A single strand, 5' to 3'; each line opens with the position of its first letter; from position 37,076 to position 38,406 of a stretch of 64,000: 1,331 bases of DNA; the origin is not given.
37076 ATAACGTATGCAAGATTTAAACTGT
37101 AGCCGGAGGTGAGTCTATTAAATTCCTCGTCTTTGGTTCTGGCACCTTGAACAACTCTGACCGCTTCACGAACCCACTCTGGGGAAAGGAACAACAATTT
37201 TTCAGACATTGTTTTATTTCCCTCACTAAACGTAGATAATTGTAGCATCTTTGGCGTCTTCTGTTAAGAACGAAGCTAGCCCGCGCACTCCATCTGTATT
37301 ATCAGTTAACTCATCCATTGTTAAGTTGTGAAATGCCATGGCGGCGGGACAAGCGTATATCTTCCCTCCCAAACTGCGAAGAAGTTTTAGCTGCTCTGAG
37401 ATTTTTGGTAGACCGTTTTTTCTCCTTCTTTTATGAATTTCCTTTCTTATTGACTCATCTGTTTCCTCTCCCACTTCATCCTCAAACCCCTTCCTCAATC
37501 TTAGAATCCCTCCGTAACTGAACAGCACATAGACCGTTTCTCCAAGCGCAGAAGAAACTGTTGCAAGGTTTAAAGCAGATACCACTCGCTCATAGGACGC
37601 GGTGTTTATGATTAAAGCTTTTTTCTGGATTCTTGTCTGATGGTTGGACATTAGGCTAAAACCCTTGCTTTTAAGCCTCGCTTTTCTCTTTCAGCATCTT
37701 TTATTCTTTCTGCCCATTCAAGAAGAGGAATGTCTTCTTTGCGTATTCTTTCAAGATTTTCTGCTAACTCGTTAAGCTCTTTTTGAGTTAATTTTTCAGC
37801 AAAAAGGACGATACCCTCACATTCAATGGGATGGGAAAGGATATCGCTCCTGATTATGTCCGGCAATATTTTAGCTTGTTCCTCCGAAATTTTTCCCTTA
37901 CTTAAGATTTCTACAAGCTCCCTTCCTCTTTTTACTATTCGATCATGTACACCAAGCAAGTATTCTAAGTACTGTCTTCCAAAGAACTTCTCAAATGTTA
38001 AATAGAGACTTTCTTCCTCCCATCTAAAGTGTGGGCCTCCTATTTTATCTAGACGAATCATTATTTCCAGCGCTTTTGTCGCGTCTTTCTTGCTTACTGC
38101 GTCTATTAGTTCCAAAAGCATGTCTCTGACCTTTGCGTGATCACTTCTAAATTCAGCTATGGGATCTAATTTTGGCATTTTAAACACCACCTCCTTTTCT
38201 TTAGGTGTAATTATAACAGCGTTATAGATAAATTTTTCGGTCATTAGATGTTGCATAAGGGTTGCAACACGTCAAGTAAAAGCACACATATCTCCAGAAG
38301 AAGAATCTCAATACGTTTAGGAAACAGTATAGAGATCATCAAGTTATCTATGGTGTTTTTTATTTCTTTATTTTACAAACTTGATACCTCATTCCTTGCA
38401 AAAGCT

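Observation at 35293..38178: Five-gene operon coupling a cysteine-synthase-like PLP enzyme to sulfur-relay proteins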

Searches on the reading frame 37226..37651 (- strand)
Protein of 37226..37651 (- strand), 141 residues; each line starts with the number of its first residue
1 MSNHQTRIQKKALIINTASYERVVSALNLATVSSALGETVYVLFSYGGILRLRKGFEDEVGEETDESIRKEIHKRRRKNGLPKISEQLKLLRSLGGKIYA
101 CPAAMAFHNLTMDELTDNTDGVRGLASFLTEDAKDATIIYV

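Call 3: search_protein_families(library=pfam, proteins=[window:37226-37651:-], max_evalue=0.01)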
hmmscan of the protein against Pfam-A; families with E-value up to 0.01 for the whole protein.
window:37226-37651:- (141 aa): 2 families
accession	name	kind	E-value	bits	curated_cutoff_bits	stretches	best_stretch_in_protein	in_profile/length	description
PF02635.20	DsrE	-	8.6e-09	36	22.7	1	10-116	1-92/116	DsrE/DsrF-like family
PF13686.11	DrsE_2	-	1.8e-06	28.5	25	0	10-63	3-57/156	DsrE/DsrF/DrsH-like family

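Call 4: search_protein_families(library=ncbifam, proteins=[window:37226-37651:-], max_evalue=0.01)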
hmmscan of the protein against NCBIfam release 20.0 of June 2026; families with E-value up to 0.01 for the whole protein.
window:37226-37651:- (141 aa): 1 family
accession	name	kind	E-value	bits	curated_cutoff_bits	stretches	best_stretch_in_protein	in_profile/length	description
NF047629.1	SulfCarrDsrE2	equivalog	0.007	16.5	210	0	10-57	4-52/159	sulfur carrier protein DsrE2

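Call 41: find_homologous_proteins(query=window:37226-37651:-, max_evalue=0.001)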
Query window:37226-37651:- (141 aa): 48 proteins with E <= 0.001 among 72 candidates.
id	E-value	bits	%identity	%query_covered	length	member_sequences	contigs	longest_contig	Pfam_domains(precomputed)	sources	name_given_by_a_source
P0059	3.0e-84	297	100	100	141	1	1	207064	PF02635.21,PF13686.12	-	-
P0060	1.2e-70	253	86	100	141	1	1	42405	PF02635.21,PF13686.12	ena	-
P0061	7.4e-65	235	80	100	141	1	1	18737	PF02635.21,PF13686.12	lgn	-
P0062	1.4e-60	221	77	100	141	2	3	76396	PF02635.21,PF13686.12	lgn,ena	-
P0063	2.6e-60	220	76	100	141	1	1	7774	PF02635.21,PF13686.12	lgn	-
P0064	1.7e-57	211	72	100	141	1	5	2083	PF02635.21,PF13686.12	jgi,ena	-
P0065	6.7e-57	209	72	100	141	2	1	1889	PF02635.21,PF13686.12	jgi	jgi:peroxiredoxin family protein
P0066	2.0e-56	207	72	100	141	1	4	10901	PF02635.21,PF13686.12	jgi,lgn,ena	-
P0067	8.1e-53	196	70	94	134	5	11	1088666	PF02635.21,PF13686.12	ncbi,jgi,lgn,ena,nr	ncbi:MAG: DsrE family protein [Thaumarchaeota archaeon]|jgi:peroxiredoxin family protein|nr:DsrE fam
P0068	2.2e-50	188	73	89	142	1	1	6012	PF02635.21,PF13686.12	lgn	-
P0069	5.1e-48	180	67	94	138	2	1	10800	PF02635.21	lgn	-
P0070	1.6e-47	179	63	100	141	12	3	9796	PF02635.21,PF13686.12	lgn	-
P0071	3.8e-46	174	65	94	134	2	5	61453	PF13686.12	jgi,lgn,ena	-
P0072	7.5e-46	173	60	100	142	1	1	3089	PF02635.21,PF13686.12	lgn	-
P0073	3.3e-45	171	63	95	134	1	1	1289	PF02635.21,PF13686.12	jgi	-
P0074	7.9e-43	163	61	94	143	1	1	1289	PF13686.12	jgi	jgi:peroxiredoxin family protein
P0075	6.5e-42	160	58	100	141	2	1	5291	PF02635.21,PF13686.12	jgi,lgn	-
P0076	2.4e-41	159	57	94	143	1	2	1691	PF02635.21,PF13686.12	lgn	-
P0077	3.5e-41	158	56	97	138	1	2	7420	PF02635.21,PF13686.12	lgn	-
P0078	3.6e-41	158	59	94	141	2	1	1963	PF02635.21,PF13686.12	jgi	jgi:peroxiredoxin family protein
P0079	5.9e-41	157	59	99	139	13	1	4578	PF02635.21,PF13686.12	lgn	-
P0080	2.8e-40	155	58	99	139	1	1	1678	PF02635.21,PF13686.12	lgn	-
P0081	3.0e-39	152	59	99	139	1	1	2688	PF02635.21,PF13686.12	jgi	jgi:peroxiredoxin family protein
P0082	4.9e-39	151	61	100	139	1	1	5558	PF13686.12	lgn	-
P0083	6.3e-39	151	61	92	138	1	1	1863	PF02635.21,PF13686.12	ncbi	-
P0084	8.6e-38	147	55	94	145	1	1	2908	PF02635.21,PF13686.12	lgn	-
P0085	9.3e-38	147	59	94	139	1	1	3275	PF02635.21,PF13686.12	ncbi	-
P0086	2.0e-37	146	55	94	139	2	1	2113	PF02635.21,PF13686.12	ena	-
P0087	3.2e-37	145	58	92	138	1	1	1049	PF02635.21,PF13686.12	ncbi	-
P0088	7.4e-37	144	53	94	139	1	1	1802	PF02635.21,PF13686.12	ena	-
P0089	7.4e-37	144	53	94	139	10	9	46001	PF02635.21,PF13686.12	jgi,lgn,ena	jgi:peroxiredoxin family protein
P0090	2.5e-35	139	63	94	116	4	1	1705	PF02635.21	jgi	jgi:predicted peroxiredoxin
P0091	4.2e-35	138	49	94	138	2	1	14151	PF02635.21,PF13686.12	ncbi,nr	ncbi:MAG: DsrE family protein [Chloroflexi bacterium]|nr:DsrE family protein [Chloroflexota bacteriu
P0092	4.4e-35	138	56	94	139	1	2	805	PF02635.21,PF13686.12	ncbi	-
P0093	2.9e-34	136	56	86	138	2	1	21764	PF02635.21,PF13686.12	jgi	jgi:peroxiredoxin family protein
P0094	3.6e-34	135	55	100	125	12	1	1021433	PF02635.21,PF13686.12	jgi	jgi:predicted peroxiredoxin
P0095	6.3e-33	131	53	92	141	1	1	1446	PF02635.21,PF13686.12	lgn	-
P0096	2.7e-32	129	52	95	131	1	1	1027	PF02635.21,PF13686.12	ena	-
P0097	1.2e-31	127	50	94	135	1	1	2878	PF02635.21,PF13686.12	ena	-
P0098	4.9e-31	125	63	72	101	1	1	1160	PF13686.12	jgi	jgi:peroxiredoxin family protein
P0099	1.5e-30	124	47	100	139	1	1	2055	PF02635.21,PF13686.12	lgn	-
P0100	3.9e-30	122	56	87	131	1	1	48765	PF02635.21,PF13686.12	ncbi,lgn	-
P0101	2.7e-29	120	52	92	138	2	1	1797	PF13686.12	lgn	-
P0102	3.1e-29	119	49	94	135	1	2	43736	PF02635.21,PF13686.12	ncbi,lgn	-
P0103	8.6e-29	118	52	92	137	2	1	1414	PF13686.12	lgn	-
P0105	1.9e-25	107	47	94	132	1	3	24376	PF02635.21,PF13686.12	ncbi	-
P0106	3.9e-4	38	30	92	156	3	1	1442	PF13686.12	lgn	-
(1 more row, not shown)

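Call 42: find_encoding_contigs(protein=P0067, flank=7000, max_places=3)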
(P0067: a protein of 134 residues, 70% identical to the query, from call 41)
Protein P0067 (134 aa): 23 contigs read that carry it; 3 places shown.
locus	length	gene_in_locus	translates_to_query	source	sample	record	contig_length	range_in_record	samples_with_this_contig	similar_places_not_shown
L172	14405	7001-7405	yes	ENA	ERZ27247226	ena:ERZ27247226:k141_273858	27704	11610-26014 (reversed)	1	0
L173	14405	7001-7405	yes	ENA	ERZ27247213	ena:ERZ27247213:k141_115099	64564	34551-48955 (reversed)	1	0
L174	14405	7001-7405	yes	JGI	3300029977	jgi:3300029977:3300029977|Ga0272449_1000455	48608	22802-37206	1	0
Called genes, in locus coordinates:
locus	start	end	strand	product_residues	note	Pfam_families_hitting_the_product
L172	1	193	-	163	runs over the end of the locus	PF09821:AAA_assoc_C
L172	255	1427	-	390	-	PF13528:Glyco_trans_1_3, PF04101:Glyco_tran_28_C, PF00201:UDPGT (weak)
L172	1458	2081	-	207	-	PF01871:AMMECR1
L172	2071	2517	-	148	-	PF01927:Mut7-C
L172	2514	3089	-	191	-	PF00571:CBS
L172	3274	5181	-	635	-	PF05833:NFACT_N, PF05670:NFACT-R_1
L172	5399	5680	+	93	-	-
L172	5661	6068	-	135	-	-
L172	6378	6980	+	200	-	PF01814:Hemerythrin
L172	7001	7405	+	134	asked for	PF02635:DsrE, PF13686:DrsE_2 (faint)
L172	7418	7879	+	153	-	-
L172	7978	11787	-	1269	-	PF14520:HHH_5, PF00154:RecA_N (faint), PF06745:ATPase (faint), PF08423:Rad51, PF14890:Intein_splicing, PF14890:Intein_splicing, PF14528:LAGLIDADG_3, PF08423:Rad51, +1 more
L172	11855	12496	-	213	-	-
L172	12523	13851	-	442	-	-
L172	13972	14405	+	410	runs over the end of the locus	PF01676:Metalloenzyme, PF10143:PhosphMutase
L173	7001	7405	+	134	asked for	PF02635:DsrE, PF13686:DrsE_2 (faint)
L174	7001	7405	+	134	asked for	PF02635:DsrE, PF13686:DrsE_2 (faint)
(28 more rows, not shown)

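Call 43: find_encoding_contigs(protein=P0089, flank=7000, max_places=3)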
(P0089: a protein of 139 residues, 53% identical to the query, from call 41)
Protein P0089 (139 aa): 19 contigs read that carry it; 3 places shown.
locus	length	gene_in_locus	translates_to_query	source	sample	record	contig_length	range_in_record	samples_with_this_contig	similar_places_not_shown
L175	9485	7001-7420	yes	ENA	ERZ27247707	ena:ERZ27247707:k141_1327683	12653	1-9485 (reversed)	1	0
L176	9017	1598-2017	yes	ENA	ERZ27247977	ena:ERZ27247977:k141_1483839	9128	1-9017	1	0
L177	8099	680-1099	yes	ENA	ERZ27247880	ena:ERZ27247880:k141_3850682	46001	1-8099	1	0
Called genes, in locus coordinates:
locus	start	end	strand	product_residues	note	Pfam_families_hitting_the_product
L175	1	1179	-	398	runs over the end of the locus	PF22025:ThiI_fer, PF02926:THUMP, PF02568:ThiI, PF06508:QueC (faint)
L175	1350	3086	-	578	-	PF00501:AMP-binding, PF13193:AMP-binding_C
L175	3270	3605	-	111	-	PF11746:DUF3303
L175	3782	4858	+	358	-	-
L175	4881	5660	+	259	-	PF01026:TatD_DNase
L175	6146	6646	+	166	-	-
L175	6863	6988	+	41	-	-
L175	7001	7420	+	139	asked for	PF13686:DrsE_2 (faint), PF02635:DsrE (weak)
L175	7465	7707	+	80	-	PF01206:TusA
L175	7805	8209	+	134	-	PF02082:Rrf2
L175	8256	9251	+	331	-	PF00291:PALP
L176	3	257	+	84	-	?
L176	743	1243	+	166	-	-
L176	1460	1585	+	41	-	-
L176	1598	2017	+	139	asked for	PF13686:DrsE_2 (faint), PF02635:DsrE (weak)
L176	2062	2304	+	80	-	PF01206:TusA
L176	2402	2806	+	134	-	PF02082:Rrf2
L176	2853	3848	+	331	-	PF00291:PALP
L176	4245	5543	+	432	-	PF01053:Cys_Met_Meta_PP, PF00266:Aminotran_5 (faint), PF01041:DegT_DnrJ_EryC1 (weak)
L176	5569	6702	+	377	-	PF00561:Abhydrolase_1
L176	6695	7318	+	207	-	PF13489:Methyltransf_23, PF07021:MetW, PF13847:Methyltransf_31, PF08241:Methyltransf_11, PF08242:Methyltransf_12 (weak), PF13649:Methyltransf_25 (weak)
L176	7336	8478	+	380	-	PF04055:Radical_SAM (weak)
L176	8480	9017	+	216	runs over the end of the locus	?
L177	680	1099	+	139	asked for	PF13686:DrsE_2 (faint), PF02635:DsrE (weak)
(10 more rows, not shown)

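Call 58: search_solved_structures(query=window:37226-37651:-, max_evalue=1, show_alignments=2)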
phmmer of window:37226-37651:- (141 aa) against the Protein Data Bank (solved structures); distinct sequences matched with E-value up to 1: 3.
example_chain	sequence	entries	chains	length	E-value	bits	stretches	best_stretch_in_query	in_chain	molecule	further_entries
2qs7_A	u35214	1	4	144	0.00064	23.1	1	9-139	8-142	Uncharacterized protein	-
3pnx_A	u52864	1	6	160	0.21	14.9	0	10-90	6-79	Putative sulfurtransferase dsrE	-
6wn6_A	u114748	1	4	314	0.53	13.6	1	74-126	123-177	3-keto-D-glucoside 4-epimerase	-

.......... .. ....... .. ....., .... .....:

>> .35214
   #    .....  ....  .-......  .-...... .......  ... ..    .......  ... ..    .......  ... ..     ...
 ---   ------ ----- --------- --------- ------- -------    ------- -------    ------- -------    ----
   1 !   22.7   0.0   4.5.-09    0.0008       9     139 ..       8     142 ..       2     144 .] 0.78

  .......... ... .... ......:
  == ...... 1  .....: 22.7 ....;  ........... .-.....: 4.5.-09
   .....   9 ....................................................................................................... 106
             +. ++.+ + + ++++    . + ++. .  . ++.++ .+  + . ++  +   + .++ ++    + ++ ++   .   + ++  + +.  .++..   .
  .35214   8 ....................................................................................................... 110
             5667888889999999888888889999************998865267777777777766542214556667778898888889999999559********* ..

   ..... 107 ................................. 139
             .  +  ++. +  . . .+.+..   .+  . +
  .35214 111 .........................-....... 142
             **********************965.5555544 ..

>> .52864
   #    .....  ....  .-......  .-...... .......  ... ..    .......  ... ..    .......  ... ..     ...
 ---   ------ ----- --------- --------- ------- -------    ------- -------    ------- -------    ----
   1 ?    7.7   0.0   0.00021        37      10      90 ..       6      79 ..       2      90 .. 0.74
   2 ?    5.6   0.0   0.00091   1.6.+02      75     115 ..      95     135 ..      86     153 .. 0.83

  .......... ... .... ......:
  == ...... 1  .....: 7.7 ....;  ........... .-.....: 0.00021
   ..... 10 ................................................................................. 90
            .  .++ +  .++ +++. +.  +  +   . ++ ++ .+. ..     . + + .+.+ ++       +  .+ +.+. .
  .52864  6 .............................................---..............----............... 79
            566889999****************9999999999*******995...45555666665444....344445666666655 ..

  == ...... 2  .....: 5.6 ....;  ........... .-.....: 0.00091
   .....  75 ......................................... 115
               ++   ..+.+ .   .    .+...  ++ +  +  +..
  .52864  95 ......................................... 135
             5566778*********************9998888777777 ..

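Call 75: search_protein_families(library=pfam, proteins=[L176:2402-2806:+, L176:4245-5543:+], max_evalue=0.01)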
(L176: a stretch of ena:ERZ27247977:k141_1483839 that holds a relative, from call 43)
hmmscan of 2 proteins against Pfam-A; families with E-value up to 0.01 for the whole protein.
L176:2402-2806:+ (134 aa): 2 families
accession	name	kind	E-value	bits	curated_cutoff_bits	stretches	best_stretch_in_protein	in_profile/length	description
PF02082.26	Rrf2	-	2.4e-35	122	30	1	1-119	12-131/132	Iron-dependent Transcriptional regulator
PF03444.21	HrcA_DNA-bdg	-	0.00019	21.4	21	1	12-53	23-64/79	Winged helix-turn-helix transcription repressor, HrcA DNA-binding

L176:4245-5543:+ (432 aa): 4 families
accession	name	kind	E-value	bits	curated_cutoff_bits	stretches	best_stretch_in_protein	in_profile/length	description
PF01053.26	Cys_Met_Meta_PP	-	8.4e-132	439.7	27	1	7-428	1-381/381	Cys/Met metabolism PLP-dependent enzyme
PF01041.23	DegT_DnrJ_EryC1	-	1.8e-07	31.2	19.8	1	60-189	22-151/360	DegT/DnrJ/EryC1/StrS aminotransferase family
PF00266.25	Aminotran_5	-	8.8e-06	25.4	21.5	1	135-216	127-210/371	Aminotransferase class-V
PF01212.27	Beta_elim_lyase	-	0.0036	17.1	27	0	61-225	31-214/288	Beta-eliminating lyase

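Call 76: search_protein_families(library=ncbifam, proteins=[L176:2853-3848:+, L176:4245-5543:+], max_evalue=0.00001)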
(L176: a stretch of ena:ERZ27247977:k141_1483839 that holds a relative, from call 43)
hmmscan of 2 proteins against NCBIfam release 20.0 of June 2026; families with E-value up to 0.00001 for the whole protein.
L176:2853-3848:+ (331 aa): 34 families (the best 25 are shown)
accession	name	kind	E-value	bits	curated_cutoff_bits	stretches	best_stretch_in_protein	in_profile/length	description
TIGR01139.1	cysK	equivalog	7.8e-144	478.4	350.95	1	30-327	2-298/298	cysteine synthase A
TIGR01136.1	cysKM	subfamily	7.2e-138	458.9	344.15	1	30-327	2-299/299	cysteine synthase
NF007989.0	PRK10717.1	equivalog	5e-100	334.8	387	1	25-326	4-317/334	cysteine synthase A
TIGR01137.1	cysta_beta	equivalog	1.6e-95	320.4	510.25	1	27-324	3-308/457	cystathionine beta-synthase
NF008735.0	PRK11761.1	equivalog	1.3e-87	293.8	413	1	30-328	7-295/296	cysteine synthase CysM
TIGR01138.1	cysM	equivalog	1.7e-85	287.1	394.2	1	31-327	4-290/290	cysteine synthase B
TIGR03945.1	PLP_SbnA_fam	equivalog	1.6e-71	240.9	349.95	1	31-323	3-296/304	2,3-diaminopropionate biosynthesis protein SbnA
NF053679.1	CysteaSynCapA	equivalog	3.7e-68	229.7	600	1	29-323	10-316/329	cysteate synthase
NF052478.1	CystDsulMYC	equivalog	7.1e-19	68.3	600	1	49-323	36-322/354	L-cysteine desulfhydrase Cds1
NF006390.0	PRK08639.1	equivalog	7.2e-19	68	421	1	30-232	20-218/418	threonine ammonia-lyase IlvA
TIGR02079.1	THD1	equivalog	2e-16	59.8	440.55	1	30-233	11-211/410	threonine ammonia-lyase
NF006674.0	PRK09224.1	subfamily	2.3e-16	59.6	577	1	33-232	23-215/508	threonine ammonia-lyase IlvA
TIGR01124.1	ilvA_2Cterm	equivalog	4.8e-16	58.4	411.3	1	33-232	15-207/499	threonine ammonia-lyase, biosynthetic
TIGR01127.1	ilvA_1Cterm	equivalog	2.7e-15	56.3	378.75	1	36-313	1-281/380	threonine ammonia-lyase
NF004996.0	PRK06381.1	equivalog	3.6e-15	55.8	266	1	27-209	7-184/319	threonine synthase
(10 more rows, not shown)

L176:4245-5543:+ (432 aa): 43 families (the best 25 are shown)
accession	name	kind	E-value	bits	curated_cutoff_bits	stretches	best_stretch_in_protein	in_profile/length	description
NF006096.0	PRK08248.1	equivalog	1.6e-205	682.8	726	1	3-430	6-428/431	homocysteine synthase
TIGR01326.1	OAH_OAS_sulfhy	subfamily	1e-197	657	495.1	1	6-428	2-418/418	O-acetylhomoserine aminocarboxypropyltransferase/cysteine synthase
NF005872.0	PRK07812.1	equivalog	2.4e-182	606.3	703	1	4-430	15-435/439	bifunctional o-acetylhomoserine/o-acetylserine sulfhydrylase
NF004650.0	PRK05994.1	equivalog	1.8e-166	554.2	667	1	4-428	6-425/427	O-acetylhomoserine aminocarboxypropyltransferase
NF004757.0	PRK06084.1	equivalog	2e-163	544.2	790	1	5-430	2-423/425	bifunctional O-acetylhomoserine aminocarboxypropyltransferase/cysteine synthase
NF006004.0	PRK08134.1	equivalog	4e-157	523.3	636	1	2-432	5-430/433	O-acetylhomoserine aminocarboxypropyltransferase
NF004125.0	PRK05613.1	equivalog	2.4e-136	454.7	765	1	5-427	13-434/437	O-acetylhomoserine/O-acetylserine sulfhydrylase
NF005215.0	PRK06702.1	equivalog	1.2e-128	429.7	709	1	23-427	22-422/432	bifunctional O-acetylhomoserine aminocarboxypropyltransferase/cysteine synthase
NF006003.0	PRK08133.1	equivalog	1.1e-108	363.4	522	2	3-225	9-230/396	O-succinylhomoserine sulfhydrylase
NF005695.0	PRK07503.1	equivalog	1.9e-104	349.6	666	2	7-223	11-227/403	methionine gamma-lyase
TIGR01328.1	met_gam_lyase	equivalog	1.1e-103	347.2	549.7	2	6-222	4-220/391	methionine gamma-lyase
TIGR01325.1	O_suc_HS_sulf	equivalog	4.8e-103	344.7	510.05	2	8-225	2-218/380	O-succinylhomoserine sulfhydrylase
NF004876.0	PRK06234.1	subfamily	1.4e-101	340.4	666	2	3-226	6-231/400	methionine gamma-lyase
NF005696.0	PRK07504.1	equivalog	1.6e-90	303.8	675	2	262-430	229-396/397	O-succinylhomoserine sulfhydrylase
NF005871.0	PRK07811.1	equivalog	1.4e-88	297.2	513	2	3-223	10-223/389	cystathionine gamma-synthase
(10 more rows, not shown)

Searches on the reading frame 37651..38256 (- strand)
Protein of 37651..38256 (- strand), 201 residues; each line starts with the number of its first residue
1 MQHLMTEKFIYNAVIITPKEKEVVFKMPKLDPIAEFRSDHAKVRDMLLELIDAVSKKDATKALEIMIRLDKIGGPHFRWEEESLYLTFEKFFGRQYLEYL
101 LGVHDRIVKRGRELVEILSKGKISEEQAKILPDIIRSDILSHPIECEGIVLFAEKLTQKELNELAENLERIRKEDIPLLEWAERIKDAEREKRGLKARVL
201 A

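Call 3: search_protein_families(library=pfam, proteins=[window:37651-38256:-], max_evalue=0.01)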
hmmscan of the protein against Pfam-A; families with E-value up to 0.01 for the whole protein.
window:37651-38256:- (201 aa): 1 family
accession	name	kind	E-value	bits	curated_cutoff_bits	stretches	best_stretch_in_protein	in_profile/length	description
PF01814.28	Hemerythrin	-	3.4e-08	34.4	25.3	1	31-125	1-98/127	Hemerythrin HHE cation binding domain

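Call 4: search_protein_families(library=ncbifam, proteins=[window:37651-38256:-], max_evalue=0.01)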
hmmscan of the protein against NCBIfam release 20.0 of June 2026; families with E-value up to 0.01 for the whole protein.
window:37651-38256:- (201 aa): 1 family
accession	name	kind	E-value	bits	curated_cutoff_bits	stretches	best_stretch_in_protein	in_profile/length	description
TIGR02481.1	hemeryth_dom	domain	0.0043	17.1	51.75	1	36-134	13-110/126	hemerythrin domain-containing protein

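Call 59: search_solved_structures(query=window:37651-38178:-, max_evalue=1, show_alignments=2)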
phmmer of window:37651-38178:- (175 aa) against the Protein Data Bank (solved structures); distinct sequences matched with E-value up to 1: 1.
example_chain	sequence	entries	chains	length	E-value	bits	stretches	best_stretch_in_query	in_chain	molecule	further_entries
6dlm_A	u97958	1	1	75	0.043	17.1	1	72-110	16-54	DHD127_A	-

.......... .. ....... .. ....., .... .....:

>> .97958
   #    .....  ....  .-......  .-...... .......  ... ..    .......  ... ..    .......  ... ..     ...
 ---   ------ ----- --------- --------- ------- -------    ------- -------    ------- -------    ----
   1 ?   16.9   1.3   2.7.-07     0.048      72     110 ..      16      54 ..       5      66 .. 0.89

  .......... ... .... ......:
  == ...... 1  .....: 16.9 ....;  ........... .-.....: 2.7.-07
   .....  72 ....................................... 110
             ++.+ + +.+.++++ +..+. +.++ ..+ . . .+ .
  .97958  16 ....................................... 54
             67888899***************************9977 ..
